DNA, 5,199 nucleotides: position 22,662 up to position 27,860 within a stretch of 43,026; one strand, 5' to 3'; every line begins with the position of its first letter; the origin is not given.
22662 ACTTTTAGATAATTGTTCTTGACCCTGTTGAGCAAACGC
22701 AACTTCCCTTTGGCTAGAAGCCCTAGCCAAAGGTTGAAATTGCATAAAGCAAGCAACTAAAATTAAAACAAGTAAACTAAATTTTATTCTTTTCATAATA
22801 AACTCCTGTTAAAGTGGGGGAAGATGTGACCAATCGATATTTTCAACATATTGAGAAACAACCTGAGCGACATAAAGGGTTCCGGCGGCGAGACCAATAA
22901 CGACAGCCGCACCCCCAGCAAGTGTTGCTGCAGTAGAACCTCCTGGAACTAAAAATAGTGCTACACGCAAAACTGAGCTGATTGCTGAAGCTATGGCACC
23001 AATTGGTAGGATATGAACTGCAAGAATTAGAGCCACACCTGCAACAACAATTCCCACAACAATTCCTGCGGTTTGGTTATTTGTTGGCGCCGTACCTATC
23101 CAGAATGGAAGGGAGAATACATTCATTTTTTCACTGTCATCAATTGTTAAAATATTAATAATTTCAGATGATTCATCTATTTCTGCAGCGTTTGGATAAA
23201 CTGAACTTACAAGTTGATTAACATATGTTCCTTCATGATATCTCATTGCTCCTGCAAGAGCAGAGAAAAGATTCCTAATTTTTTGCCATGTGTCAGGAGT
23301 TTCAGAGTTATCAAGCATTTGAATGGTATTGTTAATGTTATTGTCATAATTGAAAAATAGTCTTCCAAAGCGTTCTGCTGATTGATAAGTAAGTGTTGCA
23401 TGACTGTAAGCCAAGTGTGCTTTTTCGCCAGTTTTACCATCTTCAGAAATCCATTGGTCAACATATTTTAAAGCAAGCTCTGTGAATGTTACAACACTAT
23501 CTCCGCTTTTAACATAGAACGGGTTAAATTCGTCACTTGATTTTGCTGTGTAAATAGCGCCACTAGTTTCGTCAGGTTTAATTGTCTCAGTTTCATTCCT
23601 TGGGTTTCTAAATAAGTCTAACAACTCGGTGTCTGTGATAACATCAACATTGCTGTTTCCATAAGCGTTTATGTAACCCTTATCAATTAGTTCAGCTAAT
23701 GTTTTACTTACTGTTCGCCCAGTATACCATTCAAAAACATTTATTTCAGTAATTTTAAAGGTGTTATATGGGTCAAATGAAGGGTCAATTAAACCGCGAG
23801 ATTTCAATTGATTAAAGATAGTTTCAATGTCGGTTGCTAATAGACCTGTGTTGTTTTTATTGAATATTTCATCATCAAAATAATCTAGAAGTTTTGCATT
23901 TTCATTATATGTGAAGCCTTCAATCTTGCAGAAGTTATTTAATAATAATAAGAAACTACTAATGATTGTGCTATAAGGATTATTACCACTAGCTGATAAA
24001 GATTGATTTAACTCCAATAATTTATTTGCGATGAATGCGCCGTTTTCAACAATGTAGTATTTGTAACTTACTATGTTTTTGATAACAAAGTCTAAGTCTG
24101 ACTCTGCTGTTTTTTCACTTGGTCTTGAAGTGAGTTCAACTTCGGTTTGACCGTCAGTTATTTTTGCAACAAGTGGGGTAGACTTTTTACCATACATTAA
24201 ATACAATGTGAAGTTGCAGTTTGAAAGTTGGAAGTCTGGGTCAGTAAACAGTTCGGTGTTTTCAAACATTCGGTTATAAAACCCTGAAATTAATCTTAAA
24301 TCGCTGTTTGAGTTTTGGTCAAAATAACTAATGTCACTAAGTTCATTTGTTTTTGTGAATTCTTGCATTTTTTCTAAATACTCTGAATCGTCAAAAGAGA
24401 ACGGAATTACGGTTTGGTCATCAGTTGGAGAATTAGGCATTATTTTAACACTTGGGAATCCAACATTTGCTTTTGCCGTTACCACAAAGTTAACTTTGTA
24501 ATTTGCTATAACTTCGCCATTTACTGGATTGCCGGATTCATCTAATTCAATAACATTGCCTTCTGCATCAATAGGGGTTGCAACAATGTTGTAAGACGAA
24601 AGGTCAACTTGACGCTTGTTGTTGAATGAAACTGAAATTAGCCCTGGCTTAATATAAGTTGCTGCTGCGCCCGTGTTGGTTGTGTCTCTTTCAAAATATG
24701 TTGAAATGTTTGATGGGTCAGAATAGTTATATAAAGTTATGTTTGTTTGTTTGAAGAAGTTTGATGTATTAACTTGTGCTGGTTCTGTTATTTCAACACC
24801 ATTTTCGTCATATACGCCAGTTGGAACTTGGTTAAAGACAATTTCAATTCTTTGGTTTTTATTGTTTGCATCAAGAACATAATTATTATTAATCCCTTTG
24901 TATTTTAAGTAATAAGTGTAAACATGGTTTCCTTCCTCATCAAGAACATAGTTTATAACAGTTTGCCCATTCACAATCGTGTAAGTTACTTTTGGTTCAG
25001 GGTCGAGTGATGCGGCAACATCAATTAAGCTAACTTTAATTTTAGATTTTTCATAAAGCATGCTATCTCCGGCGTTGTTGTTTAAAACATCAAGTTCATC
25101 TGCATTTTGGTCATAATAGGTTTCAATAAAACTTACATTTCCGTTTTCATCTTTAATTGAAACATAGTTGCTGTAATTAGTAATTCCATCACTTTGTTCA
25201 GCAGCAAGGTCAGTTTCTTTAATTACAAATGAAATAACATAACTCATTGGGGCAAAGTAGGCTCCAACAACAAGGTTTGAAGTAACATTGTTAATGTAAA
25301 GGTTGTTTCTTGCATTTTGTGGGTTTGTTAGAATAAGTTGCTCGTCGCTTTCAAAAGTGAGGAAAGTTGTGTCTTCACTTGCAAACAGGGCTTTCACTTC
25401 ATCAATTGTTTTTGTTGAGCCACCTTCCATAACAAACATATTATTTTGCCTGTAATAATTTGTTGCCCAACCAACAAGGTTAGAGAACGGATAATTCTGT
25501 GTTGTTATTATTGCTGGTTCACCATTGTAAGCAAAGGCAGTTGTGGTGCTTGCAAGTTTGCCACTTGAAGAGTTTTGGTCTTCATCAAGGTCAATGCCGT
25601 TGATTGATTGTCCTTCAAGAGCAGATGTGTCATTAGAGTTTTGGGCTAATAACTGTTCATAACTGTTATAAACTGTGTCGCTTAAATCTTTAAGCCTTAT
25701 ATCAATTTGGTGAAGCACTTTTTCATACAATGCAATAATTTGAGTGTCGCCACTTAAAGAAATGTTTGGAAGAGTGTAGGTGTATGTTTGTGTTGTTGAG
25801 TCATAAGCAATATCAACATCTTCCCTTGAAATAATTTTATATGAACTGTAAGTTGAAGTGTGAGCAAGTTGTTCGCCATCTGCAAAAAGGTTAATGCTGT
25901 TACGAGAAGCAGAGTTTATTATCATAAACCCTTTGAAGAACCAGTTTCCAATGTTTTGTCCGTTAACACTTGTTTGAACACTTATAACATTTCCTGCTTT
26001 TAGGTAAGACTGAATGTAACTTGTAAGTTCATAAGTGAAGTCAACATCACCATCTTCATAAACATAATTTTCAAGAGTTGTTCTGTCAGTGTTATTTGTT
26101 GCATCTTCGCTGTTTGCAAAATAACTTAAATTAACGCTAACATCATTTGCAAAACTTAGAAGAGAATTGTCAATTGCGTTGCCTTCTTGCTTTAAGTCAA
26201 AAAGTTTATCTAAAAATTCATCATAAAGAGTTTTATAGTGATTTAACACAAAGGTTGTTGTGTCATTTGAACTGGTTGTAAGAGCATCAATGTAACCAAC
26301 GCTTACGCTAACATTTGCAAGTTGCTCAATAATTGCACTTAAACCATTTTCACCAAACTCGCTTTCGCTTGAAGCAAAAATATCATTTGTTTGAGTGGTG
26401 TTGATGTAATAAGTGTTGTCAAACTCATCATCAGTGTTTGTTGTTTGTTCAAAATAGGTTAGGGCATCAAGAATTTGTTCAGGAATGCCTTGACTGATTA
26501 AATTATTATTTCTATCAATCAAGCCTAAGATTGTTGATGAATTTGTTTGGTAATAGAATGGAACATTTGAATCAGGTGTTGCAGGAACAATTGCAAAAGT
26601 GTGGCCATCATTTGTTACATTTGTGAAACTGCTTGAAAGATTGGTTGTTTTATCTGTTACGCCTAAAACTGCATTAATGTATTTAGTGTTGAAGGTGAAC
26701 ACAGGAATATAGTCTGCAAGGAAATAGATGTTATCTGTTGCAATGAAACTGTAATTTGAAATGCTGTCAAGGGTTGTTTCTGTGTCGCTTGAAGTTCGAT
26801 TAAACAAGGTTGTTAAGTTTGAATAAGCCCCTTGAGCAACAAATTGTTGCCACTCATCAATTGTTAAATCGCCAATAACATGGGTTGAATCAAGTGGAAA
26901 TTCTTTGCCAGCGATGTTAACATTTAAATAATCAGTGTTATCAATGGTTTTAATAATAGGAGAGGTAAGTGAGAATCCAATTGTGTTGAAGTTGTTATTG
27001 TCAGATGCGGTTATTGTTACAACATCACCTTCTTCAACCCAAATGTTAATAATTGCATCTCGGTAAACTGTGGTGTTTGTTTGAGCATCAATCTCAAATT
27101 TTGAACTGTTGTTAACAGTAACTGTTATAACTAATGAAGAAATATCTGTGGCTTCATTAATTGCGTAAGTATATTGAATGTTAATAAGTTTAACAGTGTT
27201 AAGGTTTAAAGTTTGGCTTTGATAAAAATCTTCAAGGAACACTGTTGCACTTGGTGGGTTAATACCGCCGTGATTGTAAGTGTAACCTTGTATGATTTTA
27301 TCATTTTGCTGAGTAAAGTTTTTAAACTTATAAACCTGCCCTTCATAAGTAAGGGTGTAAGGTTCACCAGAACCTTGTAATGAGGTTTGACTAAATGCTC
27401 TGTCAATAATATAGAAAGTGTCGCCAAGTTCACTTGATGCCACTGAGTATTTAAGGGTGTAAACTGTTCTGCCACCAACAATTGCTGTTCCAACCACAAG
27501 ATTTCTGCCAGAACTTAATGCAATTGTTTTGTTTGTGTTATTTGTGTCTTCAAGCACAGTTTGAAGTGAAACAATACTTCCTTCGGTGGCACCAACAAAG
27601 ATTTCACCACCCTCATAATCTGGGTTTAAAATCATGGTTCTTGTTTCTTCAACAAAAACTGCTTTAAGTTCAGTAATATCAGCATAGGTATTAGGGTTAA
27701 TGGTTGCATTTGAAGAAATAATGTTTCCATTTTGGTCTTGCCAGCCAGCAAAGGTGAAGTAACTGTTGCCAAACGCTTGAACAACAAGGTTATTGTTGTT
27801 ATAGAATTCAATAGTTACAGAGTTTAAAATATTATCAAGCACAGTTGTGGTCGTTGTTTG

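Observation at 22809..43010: Single 20,202-nt ORF encoding a 6,733-aa envelope protein of no assignable function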

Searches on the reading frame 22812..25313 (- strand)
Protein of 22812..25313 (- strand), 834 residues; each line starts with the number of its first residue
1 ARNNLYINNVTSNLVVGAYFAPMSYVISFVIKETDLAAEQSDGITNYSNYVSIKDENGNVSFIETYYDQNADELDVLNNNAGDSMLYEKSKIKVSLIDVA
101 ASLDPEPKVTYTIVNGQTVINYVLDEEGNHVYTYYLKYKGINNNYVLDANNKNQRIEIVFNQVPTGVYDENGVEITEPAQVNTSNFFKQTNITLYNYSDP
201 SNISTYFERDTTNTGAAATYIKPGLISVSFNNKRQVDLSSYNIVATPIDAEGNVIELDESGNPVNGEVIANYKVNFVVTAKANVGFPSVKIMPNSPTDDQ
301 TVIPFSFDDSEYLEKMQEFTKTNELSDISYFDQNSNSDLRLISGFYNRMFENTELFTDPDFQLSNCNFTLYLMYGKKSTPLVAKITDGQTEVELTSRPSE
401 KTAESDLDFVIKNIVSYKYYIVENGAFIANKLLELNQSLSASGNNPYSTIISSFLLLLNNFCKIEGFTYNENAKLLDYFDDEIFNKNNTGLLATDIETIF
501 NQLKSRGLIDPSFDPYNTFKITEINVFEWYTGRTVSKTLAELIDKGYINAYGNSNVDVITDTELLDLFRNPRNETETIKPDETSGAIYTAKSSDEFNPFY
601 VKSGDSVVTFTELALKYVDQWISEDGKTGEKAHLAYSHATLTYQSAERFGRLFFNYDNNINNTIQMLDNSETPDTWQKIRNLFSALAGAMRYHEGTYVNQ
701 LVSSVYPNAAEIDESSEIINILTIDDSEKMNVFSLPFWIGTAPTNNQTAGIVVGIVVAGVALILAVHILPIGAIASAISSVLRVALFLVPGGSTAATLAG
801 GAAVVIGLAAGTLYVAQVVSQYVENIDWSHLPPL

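Call 66: predict_structure(alignment_id=A4)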
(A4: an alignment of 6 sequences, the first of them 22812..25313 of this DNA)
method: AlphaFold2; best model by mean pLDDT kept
length: 834 residues; sequences in the alignment: 6
mean_pLDDT: 45.6   pTM: 0.44
mean pLDDT of the five models: 45.6, 44.4, 43.8, 36.9, 34.1
residues with pLDDT >= 90: 0; 70-90: 96; 50-70: 198; < 50: 540
segments of 3 or more residues with pLDDT < 50: 1-24, 34-202, 213-217, 229-237, 280-287, 292-366, 396-402, 465-489, 544-562, 570-598, 621-631, 646-698, 735-834
pLDDT, mean of each block of 10 residues (from residue 1): 27 40 54 45 31 30 27 25 25 23 26 37 30 23 28 34 36 31 25 32 53 49 54 42 60 60 55 59 46 44 45 45 35 26 31 42 46 55 78 54 61 78 73 76 72 68 49 45 42 70 72 58 71 59 46 42 50 43 34 46 71 67 38 64 50 27 32 37 34 41 64 62 73 46 33 41 40 38 39 36 37 33 30 26
secondary structure, 60 per line:
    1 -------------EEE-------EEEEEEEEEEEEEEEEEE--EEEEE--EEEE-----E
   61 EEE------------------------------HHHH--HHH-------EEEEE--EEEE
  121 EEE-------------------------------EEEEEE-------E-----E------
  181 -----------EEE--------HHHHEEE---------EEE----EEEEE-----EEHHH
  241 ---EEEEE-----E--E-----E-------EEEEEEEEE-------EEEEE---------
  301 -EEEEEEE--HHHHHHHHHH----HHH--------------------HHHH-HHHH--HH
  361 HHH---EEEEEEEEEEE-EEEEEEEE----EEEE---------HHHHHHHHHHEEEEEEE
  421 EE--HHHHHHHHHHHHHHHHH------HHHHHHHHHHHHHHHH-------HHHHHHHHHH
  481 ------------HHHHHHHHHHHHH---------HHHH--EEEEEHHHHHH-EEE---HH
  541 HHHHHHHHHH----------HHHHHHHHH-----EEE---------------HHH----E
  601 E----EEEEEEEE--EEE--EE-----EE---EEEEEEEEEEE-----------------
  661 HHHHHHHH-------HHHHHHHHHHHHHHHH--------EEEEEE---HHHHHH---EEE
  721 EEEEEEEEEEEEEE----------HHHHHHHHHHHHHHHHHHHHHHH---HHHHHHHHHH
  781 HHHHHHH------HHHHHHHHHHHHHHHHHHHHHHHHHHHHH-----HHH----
elements in order (helices of 4 or more, strands of 3 or more residues): E14-16 E24-41 E44-48 E51-54 E60-63 H94-97 E110-114 E117-123 E155-160 E192-194 H203-206 E207-209 E219-221 E226-230 E244-248 E271-279 E287-291 E302-308 H311-320 H348-351 H353-356 H359-363 E367-377 E379-386 E391-394 H404-413 E414-422 H425-441 H448-463 H471-480 H493-505 H515-518 E521-525 H526-531 E533-535 H539-550 H561-569 E575-577 E606-613 E616-618 E633-643 H661-668 H676-691 E700-705 H709-714 E718-734 H745-767 H771-787 H794-822

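Call 68: search_solved_structures(query=A4, max_evalue=1)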
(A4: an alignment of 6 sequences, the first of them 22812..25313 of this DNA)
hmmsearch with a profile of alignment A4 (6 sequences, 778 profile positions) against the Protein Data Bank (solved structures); distinct sequences matched with E-value up to 1: 0.

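Call 78: find_related_loci(query=A7, collection=metagenome_contigs, flank=10000)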
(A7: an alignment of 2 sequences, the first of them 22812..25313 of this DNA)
Query A7 (834 aa) in metagenome_contigs; peptide patterns used: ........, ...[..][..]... (x = any residue, [..] = any of these).
64 stretches matched a pattern; 1 encode a relative of the query (tblastn E <= 1e-3); 1 distinct loci.
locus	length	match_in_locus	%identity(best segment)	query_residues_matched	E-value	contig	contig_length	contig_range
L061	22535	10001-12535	34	1-831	1e-135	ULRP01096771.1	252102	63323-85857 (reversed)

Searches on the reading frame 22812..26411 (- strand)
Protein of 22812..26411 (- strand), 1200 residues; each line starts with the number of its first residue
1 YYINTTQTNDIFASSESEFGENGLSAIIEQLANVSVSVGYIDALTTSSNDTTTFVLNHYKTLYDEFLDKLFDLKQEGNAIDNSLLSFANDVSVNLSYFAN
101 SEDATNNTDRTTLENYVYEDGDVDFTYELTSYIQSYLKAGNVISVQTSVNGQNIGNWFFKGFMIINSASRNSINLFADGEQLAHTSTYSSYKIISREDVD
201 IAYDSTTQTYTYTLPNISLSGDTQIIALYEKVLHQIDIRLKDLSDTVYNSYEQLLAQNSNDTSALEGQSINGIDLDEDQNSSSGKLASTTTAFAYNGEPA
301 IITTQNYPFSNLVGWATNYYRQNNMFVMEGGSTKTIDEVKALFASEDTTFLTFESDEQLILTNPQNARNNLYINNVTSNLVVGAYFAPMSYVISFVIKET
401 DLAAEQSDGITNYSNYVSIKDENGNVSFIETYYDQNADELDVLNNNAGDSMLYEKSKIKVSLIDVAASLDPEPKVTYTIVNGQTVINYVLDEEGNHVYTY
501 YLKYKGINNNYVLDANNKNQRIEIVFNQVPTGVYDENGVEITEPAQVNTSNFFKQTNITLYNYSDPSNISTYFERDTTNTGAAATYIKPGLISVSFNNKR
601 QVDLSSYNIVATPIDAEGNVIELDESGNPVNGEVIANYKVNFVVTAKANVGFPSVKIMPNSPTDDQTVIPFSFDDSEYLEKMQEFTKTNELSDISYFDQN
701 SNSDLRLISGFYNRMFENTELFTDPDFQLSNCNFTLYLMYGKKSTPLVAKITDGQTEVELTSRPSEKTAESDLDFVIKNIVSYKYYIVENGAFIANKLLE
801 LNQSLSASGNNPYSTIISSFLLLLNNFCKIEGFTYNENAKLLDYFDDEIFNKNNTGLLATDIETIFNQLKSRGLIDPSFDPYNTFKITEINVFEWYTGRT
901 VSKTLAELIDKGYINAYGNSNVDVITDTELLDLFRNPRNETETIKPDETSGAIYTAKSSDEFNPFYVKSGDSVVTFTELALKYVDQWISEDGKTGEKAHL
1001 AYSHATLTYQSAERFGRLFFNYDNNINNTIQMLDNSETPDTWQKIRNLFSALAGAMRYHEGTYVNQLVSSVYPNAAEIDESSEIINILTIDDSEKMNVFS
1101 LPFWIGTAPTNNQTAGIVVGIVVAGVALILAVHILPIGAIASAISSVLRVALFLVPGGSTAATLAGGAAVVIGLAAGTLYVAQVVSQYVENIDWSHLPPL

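Call 8: search_protein_families(library=pfam, proteins=[window:22812-25790:-], max_evalue=1)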
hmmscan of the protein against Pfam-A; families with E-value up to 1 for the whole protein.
window:22812-25790:- (993 aa): 0 families

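Call 47: search_protein_representatives(protein=window:22812-26411:-)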
Query: 1200 residues. Proteins with E-value up to 0.001 (for the whole library): 7; up to 1e-10: 5; up to 1e-30: 5. The best 7 are listed.
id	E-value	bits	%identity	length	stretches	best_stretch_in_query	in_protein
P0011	7.0e-194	663.2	62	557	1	644-1196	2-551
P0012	3.0e-149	515.4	36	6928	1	7-1197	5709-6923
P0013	5.0e-98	345.7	34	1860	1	12-1197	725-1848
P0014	7.2e-50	186.3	32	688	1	624-1124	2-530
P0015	3.8e-31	124.3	33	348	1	862-1188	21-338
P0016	6.7e-05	37.4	37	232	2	3-82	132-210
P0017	2.5e-04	35.5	21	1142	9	822-892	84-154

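Call 69: search_protein_families(library=ncbifam, proteins=[window:22812-25790:-], max_evalue=1)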
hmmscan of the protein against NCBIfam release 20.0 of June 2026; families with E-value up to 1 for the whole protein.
window:22812-25790:- (993 aa): 1 family
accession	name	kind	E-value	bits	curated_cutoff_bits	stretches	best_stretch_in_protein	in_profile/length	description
NF043061.1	MMSYN1_0325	equivalog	0.36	9.8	450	1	579-645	170-236/491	MFS cation transporter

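Call 103: search_protein_families(library=phrogs, proteins=[window:22812-25790:-], max_evalue=0.1)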
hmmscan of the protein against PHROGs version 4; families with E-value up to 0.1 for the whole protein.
window:22812-25790:- (993 aa): 0 families

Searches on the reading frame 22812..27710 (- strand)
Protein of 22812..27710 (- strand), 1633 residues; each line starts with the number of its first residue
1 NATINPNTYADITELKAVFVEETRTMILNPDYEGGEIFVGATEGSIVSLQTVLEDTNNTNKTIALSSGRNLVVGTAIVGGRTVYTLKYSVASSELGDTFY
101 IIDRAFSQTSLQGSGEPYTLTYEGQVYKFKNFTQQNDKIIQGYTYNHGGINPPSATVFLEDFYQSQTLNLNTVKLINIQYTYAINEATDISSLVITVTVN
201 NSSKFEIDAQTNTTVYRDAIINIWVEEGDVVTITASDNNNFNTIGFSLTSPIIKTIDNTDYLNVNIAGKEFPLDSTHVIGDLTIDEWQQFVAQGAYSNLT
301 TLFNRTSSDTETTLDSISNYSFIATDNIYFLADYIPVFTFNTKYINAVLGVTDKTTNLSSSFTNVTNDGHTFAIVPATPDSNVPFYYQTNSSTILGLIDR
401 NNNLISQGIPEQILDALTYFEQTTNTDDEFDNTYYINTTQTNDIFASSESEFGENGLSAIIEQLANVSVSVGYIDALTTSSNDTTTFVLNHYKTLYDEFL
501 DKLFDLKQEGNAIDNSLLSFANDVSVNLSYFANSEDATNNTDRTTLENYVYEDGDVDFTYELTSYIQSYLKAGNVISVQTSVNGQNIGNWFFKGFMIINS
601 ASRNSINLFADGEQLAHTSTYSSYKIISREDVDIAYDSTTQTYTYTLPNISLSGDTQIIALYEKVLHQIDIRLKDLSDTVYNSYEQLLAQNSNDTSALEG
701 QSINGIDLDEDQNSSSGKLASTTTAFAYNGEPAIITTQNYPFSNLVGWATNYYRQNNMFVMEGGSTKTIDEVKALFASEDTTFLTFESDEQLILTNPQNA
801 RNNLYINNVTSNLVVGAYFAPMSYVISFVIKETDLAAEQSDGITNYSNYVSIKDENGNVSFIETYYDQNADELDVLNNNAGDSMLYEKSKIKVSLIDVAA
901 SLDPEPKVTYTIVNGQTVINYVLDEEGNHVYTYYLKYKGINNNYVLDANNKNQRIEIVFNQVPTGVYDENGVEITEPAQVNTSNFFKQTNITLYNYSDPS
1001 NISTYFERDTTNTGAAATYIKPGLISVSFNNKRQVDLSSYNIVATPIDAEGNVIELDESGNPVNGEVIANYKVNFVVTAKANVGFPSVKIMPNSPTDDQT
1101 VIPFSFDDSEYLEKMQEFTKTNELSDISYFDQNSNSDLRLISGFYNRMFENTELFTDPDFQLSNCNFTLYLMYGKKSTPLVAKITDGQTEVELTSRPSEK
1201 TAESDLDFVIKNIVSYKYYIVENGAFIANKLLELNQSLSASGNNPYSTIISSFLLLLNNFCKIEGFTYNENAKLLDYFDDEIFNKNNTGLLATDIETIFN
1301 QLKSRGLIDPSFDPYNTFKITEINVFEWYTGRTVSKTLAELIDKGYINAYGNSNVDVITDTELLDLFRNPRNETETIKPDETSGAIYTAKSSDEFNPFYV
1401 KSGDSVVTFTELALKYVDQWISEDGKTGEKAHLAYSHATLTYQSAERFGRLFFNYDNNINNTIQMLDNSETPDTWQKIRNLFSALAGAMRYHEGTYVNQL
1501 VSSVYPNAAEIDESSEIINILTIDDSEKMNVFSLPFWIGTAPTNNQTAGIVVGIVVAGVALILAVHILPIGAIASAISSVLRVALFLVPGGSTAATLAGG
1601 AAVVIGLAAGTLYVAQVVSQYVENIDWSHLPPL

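Call 14: find_homologous_proteins(query=window:22812-27710:-, max_evalue=0.001)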
Query window:22812-27710:-: 8000 candidates shared short words with the query, none scored E <= 0.001.
